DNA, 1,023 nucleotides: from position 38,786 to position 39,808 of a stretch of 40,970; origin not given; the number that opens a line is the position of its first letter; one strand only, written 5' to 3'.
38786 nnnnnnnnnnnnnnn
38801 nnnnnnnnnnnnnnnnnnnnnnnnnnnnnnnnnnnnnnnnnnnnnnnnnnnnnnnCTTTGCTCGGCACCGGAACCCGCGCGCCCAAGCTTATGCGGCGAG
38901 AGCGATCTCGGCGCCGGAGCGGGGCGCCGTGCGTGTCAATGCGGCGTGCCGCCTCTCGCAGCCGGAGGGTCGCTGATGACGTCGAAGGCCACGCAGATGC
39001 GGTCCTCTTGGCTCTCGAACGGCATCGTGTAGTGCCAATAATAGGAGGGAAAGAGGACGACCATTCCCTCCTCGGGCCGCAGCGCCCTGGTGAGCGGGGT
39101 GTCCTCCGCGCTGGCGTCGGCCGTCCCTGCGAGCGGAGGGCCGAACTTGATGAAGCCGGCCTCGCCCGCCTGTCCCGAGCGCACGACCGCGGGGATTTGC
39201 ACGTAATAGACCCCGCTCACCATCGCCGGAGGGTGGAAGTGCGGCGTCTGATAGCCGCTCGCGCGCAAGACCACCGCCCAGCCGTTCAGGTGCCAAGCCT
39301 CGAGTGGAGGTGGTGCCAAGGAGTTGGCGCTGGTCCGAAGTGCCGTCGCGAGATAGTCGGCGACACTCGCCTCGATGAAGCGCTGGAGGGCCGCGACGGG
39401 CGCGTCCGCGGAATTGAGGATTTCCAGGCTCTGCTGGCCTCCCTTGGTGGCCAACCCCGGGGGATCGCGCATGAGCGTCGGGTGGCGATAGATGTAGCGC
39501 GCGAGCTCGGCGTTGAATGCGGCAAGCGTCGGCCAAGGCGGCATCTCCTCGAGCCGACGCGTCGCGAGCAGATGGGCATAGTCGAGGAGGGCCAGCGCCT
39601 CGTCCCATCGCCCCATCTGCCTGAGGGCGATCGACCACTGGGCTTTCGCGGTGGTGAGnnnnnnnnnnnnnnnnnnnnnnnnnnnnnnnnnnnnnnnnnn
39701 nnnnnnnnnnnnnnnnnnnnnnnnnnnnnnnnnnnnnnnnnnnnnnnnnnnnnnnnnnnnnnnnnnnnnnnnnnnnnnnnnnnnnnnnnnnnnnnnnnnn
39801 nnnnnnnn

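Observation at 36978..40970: Tandem array of three TPR + 2OG-Fe(II)-oxygenase paralogs with near-identical 3' ends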

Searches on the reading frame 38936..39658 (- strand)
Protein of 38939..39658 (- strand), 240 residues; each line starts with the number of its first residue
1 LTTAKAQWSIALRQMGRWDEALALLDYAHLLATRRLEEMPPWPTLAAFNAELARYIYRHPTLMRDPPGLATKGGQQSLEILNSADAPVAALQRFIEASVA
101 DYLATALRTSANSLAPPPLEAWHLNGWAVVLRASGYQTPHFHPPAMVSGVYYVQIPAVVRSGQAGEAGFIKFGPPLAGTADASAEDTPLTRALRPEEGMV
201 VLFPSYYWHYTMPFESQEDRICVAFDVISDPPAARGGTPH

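Call 23: search_solved_structures(query=window:38939-39658:-, max_evalue=10, show_alignments=3)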
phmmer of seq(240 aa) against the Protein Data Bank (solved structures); distinct sequences matched with E-value up to 10: 3.
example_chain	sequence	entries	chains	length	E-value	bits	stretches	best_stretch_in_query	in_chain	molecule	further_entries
2rg4_A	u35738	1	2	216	5.3e-05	26.4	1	127-226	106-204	Uncharacterized protein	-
3bvc_A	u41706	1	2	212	0.0025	20.9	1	127-226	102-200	Uncharacterized protein Ism_01780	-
1zgh_A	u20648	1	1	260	2.2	11.3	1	200-239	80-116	Methionyl-tRNA formyltransferase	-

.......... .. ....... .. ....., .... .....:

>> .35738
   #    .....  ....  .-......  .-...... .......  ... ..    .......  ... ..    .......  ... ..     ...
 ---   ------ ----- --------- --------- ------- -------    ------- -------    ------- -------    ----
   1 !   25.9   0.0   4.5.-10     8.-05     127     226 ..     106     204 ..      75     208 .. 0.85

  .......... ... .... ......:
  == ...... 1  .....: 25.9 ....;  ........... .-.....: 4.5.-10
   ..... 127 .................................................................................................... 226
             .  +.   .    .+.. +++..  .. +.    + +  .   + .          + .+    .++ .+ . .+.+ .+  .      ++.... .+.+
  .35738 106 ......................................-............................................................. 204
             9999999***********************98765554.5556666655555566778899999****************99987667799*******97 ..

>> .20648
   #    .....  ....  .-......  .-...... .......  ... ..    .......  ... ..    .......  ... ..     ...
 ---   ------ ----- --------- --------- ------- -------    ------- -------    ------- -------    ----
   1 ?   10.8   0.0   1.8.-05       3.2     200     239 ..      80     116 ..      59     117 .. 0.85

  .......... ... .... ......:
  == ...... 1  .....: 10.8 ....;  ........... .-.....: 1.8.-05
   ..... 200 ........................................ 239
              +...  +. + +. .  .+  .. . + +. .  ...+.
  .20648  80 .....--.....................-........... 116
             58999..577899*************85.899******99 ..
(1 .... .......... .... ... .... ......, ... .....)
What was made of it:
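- The two solved structures are deposited as 'uncharacterized protein' (call 23).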

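Call 55: predict_structure(alignment_id=A2)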
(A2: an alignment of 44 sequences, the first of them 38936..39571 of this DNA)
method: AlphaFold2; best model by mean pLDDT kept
length: 211 residues; sequences in the alignment: 44
mean_pLDDT: 91.8   pTM: 0.89
mean pLDDT of the five models: 91.8, 91.6, 91.0, 89.9, 89.4
residues with pLDDT >= 90: 153; 70-90: 48; 50-70: 10; < 50: 0
segments of 3 or more residues with pLDDT < 50: none
pLDDT, mean of each block of 10 residues (from residue 1): 96 98 98 89 92 97 98 92 86 96 88 93 98 95 85 74 96 95 94 98 70 56
secondary structure, 60 per line:
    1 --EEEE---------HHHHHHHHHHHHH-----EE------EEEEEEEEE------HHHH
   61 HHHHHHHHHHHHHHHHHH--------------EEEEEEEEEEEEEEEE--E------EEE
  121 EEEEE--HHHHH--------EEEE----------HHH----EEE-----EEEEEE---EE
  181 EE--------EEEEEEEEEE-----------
elements in order: E3-6 H16-28 E42-50 H57-78 E93-108 E118-125 H128-132 E141-144 E162-164 E170-175 E179-182 E191-200

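Call 57: fold_search(model_id=the predicted structure, library=pdb)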
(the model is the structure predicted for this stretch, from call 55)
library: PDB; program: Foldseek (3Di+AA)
matches with E <= 10: 1856; with E <= 0.001: 470
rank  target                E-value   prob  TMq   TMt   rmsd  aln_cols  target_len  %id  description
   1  3bvc_A                1.3e-09  1.00  0.65  0.67   5.9       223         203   20  Crystal structure of uncharacterized protein Ism_01780 from Roseovarius nubinhibens ISM (released 2008-02-12)
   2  2rg4_A                7.8e-09  1.00  0.63  0.65   6.6       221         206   23  Crystal structure of the uncharacterized protein Q2CBJ1_9RHOB from Oceanicola granulosus HTCC2516 (released 2007-10-23)
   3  4iw3_A                1.8e-08  1.00  0.56  0.58   5.7       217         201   15  Crystal structure of a Pseudomonas putida prolyl-4-hydroxylase (P4H) in complex with elongation factor Tu (EF-Tu) (released 2014-01-29)
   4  4j25_G                3.0e-08  1.00  0.57  0.64   5.0       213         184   14  Crystal structure of a Pseudomonas putida prolyl-4-hydroxylase (P4H) (released 2014-02-05)
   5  8rut_A                3.4e-08  1.00  0.59  0.57   5.8       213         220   10  HIF prolyl-hydroxylase-2 (PHD2) T387V variant bound to Fe(III), 2-oxoglutarate (2OG) and Hypoxia-inducible Factor-2alp (released 2025-02-12)
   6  4bqy                  4.0e-08  1.00  0.58  0.56   6.0       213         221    9  HIF prolyl hydroxylase 2 (PHD2/ EGLN1) in complex with Fe(II) and N-[(1-chloro-4-hydroxyisoquinolin-3-yl)carbonyl]alanin (released 2013-06-19)
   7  4j25_H                5.1e-08  1.00  0.60  0.67   4.9       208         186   16  Crystal structure of a Pseudomonas putida prolyl-4-hydroxylase (P4H) (released 2014-02-05)
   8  4j25_E                7.2e-08  1.00  0.58  0.65   5.0       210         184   15  Crystal structure of a Pseudomonas putida prolyl-4-hydroxylase (P4H) (released 2014-02-05)
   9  8q6d_A                8.1e-08  1.00  0.58  0.56   5.8       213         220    9  Anaerobic crystal structure of HIF prolyl hydroxylase 2 (PHD2 181-407) in complex with HIF2alpha-CODD peptide (523-542 (released 2024-08-21)
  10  7q5x_A                8.6e-08  1.00  0.59  0.56   5.8       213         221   10  HIF PROLYL HYDROXYLASE 2 (PHD2/EGLN1) IN COMPLEX WITH 2-OXOGLUTARATE (2OG) AND HIF-2 ALPHA CODD (523-542) (released 2022-11-16)
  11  3oui                  1.4e-07  1.00  0.59  0.64   5.5       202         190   10  PHD2-R717 with 40787422 (released 2010-12-01)
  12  5l9r                  1.4e-07  1.00  0.57  0.55   5.6       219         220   10  HIF prolyl hydroxylase 2 (PHD2/ EGLN1) in complex with N-oxalylglycine (NOG) (released 2016-08-31)
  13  2hbu                  1.5e-07  1.00  0.57  0.55   5.5       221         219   10  Crystal structure of HIF prolyl hydroxylase EGLN-1 in complex with a biologically active inhibitor (released 2006-06-27)
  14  5lb6                  2.1e-07  1.00  0.56  0.54   6.3       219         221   10  HIF prolyl hydroxylase 2 (PHD2/EGLN1) R371H variant in complex with Mn(II) and N-[(1-chloro-4-hydroxyisoquinolin-3-yl)ca (released 2016-08-31)
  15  8z35                  2.2e-07  1.00  0.61  0.60   5.2       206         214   10  Crystal Structure of HIF-PHD2 in complex with compound 7 (DS44470011) (released 2025-02-26)
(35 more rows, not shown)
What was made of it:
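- On Fe(II)/2-oxoglutarate oxygenase superfamily: Foldseek matches prolyl hydroxylases and 2rg4/3bvc at E 1e-9 to 1e-7 (calls 55, 57).
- Closest known: PF13759. Same: These two chains are the best fold matches (call 57).
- Closest known: Protein prolyl 4-hydroxylases. Same: These are the closest characterised folds to the C-terminal domain, at E about 1e-8 and TM-score 0.56-0.60 (call 57).
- After those come the EF-Tu prolyl hydroxylase, PHD2 and a viral collagen P4H, at E about 1e-8 and TM-score (query-normalised) 0.56-0.65 (call 57). The closest characterised folds are protein prolyl hydroxylases (call 57).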

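Call 58: search_solved_structures(query=A2, max_evalue=10, show_alignments=0)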
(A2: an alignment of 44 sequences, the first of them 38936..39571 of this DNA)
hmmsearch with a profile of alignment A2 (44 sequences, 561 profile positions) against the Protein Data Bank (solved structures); distinct sequences matched with E-value up to 10: 481 (the best 60 are shown).
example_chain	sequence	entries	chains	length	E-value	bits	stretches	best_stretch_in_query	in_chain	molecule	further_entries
9qhb_A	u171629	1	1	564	4.1e-178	596.8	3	97-329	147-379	Engineered tetratricopeptide repeat protein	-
7ntf_A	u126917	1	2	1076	2e-125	422.9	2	14-328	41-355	Isoform 1 of UDP-N-acetylglucosamine--peptide N-acetylglucosaminyltransferase 110 kDa subu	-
7yeh_B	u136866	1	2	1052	1e-122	413.9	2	17-312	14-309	UDP-N-acetylglucosamine--peptide N-acetylglucosaminyltransferase 110 kDa subunit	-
7yea_A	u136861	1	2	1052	9e-121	407.5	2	22-310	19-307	UDP-N-acetylglucosamine--peptide N-acetylglucosaminyltransferase 110 kDa subunit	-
8bu0_A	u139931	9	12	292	4.7e-103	349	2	125-294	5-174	Consensus tetratricopeptide repeat protein | Crystal structure of an 8-repeat consensus TPR superhelix with Zinc. | Monomer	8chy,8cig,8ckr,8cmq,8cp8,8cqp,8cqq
1w3b_A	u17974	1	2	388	5e-100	339.1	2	28-279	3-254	UDP-N-ACETYLGLUCOSAMINE--PEPTIDE N-ACETYLGLUCOSAMINYLTRANSFERASE 110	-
6eou_A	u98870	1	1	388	1.4e-98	334.3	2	28-279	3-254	UDP-N-acetylglucosamine--peptide N-acetylglucosaminyltransferase 110 kDa subunit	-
9qhc_A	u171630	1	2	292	1e-81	278.6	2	125-280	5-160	Engineered tetratricopeptide repeat protein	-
7y4i_A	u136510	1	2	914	3.4e-70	240.6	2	97-311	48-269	Probable UDP-N-acetylglucosamine--peptide N-acetylglucosaminyltransferase SPINDLY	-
8dtf_A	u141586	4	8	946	3.8e-70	240.4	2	97-311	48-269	Probable UDP-N-acetylglucosamine--peptide N-acetylglucosaminyltransferase SPINDLY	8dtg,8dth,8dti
9g8o_B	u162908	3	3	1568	2e-57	198.4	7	30-178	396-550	Superkiller complex protein 3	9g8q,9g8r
7qdr_B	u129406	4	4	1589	3e-57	197.8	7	30-178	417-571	Tetratricopeptide repeat protein 37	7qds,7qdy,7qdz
7rqf_A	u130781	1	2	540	7.9e-44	153.5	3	50-353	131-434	TPR repeat-containing protein PA4667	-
8sxe_C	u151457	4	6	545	1.7e-43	152.5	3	48-336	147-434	TPR repeat-containing protein PA4667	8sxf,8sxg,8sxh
8ch0_A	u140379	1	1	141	1.4e-42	149.4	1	159-294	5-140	Consensus tetratricopeptide repeat protein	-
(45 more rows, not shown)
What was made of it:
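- Tried and rejected: A profile search of the PDB with alignment A2 was swamped by TPR hits (call 58).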

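Call 68: search_protein_representatives(protein=window:38939-39571:-)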
Query: 211 residues. Proteins with E-value up to 0.001 (for the whole library): 4735; up to 1e-10: 2549; up to 1e-30: 213. The best 150 are listed.
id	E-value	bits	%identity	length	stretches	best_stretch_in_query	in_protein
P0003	2.7e-107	374.0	78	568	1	1-211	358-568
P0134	1.3e-78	280.2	62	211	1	6-207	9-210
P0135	7.3e-73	261.4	59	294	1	1-204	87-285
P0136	6.3e-69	248.6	58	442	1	2-198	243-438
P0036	6.1e-66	238.8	52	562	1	4-207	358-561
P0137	5.9e-64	232.3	52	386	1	1-200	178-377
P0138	7.9e-63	228.6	53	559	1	6-203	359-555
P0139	1.8e-60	220.9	52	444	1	1-200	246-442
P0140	2.2e-56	207.6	51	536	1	2-199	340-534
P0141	4.1e-55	203.4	54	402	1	1-200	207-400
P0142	4.1e-54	200.1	51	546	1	7-200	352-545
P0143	2.6e-52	194.2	47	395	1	5-199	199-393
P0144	1.8e-50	188.2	46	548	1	1-199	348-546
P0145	7.0e-49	183.1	51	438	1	1-199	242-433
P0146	6.1e-48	180.0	45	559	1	3-199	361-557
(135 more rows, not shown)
